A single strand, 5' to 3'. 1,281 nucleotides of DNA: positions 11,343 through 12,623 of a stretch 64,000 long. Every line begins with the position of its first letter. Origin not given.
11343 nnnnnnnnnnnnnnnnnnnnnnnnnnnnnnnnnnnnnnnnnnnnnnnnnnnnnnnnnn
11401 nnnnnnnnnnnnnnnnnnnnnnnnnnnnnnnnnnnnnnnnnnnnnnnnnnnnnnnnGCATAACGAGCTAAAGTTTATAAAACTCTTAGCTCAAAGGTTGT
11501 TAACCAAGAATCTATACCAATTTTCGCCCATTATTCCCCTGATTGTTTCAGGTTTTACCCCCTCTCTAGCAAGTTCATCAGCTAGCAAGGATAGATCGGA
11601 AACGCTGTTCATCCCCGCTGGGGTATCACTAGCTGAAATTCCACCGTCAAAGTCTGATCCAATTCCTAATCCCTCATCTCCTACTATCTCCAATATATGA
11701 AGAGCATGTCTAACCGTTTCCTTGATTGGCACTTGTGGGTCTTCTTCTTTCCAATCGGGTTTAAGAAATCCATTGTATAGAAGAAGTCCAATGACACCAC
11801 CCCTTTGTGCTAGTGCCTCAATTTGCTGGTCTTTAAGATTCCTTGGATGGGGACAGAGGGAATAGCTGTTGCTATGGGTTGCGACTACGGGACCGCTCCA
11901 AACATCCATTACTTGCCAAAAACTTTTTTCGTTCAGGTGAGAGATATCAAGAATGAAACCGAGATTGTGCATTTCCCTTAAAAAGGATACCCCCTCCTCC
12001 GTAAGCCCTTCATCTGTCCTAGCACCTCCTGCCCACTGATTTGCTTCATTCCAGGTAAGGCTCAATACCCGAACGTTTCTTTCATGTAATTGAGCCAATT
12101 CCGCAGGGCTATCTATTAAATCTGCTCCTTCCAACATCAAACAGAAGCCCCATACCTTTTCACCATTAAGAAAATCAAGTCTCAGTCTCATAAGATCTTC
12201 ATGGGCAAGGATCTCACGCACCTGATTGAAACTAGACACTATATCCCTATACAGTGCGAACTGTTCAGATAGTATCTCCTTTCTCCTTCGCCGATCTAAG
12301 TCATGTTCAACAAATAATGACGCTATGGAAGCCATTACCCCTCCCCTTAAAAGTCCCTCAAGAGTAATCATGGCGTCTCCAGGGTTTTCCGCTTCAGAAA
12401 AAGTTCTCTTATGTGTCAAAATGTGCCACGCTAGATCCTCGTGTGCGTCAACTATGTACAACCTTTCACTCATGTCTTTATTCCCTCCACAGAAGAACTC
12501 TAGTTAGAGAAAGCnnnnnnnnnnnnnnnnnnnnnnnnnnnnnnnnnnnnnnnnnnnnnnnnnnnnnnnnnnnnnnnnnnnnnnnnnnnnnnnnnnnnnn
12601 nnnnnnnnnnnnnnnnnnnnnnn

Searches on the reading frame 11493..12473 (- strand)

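Call 25: search_protein_families(library=pfam, proteins=[window:11493-12473:-])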
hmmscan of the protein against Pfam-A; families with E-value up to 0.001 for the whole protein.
window:11493-12473:- (327 aa): 1 family
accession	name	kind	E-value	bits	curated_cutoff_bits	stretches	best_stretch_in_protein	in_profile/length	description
PF01244.27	Peptidase_M19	-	1.1e-74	251.9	26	1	3-323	4-317/319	Membrane dipeptidase (Peptidase family M19)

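Call 53: search_protein_families(library=ncbifam, proteins=[window:11493-12473:-], max_evalue=0.001)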
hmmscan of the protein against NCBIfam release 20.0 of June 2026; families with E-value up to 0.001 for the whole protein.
window:11493-12473:- (327 aa): 0 families
